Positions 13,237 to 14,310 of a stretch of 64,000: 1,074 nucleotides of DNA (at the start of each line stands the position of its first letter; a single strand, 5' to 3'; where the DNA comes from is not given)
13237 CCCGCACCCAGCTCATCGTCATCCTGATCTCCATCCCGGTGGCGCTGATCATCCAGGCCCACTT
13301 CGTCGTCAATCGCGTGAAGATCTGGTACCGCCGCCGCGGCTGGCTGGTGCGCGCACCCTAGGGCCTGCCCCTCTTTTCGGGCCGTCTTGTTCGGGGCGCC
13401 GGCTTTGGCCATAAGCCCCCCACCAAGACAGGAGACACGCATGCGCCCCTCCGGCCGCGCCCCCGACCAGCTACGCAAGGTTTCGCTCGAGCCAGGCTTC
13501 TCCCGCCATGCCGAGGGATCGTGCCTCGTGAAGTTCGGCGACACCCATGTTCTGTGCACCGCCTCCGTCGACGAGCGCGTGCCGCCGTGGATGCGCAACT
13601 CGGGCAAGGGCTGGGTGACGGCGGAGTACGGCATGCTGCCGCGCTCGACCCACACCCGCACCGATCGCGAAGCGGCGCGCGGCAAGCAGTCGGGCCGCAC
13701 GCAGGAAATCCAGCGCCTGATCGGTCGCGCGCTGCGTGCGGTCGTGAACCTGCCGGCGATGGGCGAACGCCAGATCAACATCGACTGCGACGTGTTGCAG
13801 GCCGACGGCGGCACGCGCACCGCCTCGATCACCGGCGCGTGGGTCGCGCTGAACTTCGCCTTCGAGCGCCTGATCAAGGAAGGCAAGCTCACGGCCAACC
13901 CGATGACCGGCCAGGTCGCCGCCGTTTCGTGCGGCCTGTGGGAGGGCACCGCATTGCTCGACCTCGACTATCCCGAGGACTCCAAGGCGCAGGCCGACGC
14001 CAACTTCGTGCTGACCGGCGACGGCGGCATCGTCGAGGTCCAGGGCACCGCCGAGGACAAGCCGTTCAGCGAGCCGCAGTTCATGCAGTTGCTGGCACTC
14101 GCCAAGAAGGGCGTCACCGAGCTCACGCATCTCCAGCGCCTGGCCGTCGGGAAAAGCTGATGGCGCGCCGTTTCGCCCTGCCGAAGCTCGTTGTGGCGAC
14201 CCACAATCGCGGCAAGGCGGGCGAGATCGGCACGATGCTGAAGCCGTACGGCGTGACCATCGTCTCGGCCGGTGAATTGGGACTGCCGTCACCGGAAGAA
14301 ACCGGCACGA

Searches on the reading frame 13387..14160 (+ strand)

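Call 61: search_protein_families(library=pfam, max_evalue=0.001, proteins=[window:13387-14160:+])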
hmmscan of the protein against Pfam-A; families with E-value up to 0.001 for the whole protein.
window:13387-14160:+ (257 aa): 2 families
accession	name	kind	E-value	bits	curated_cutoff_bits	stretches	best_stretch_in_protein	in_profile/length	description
PF01138.27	RNase_PH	-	1.6e-30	106.6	25.5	1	28-156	1-125/130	3' exoribonuclease family, domain 1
PF03725.20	RNase_PH_C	-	9.7e-14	51.5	20.8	1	176-242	2-67/67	3' exoribonuclease family, domain 2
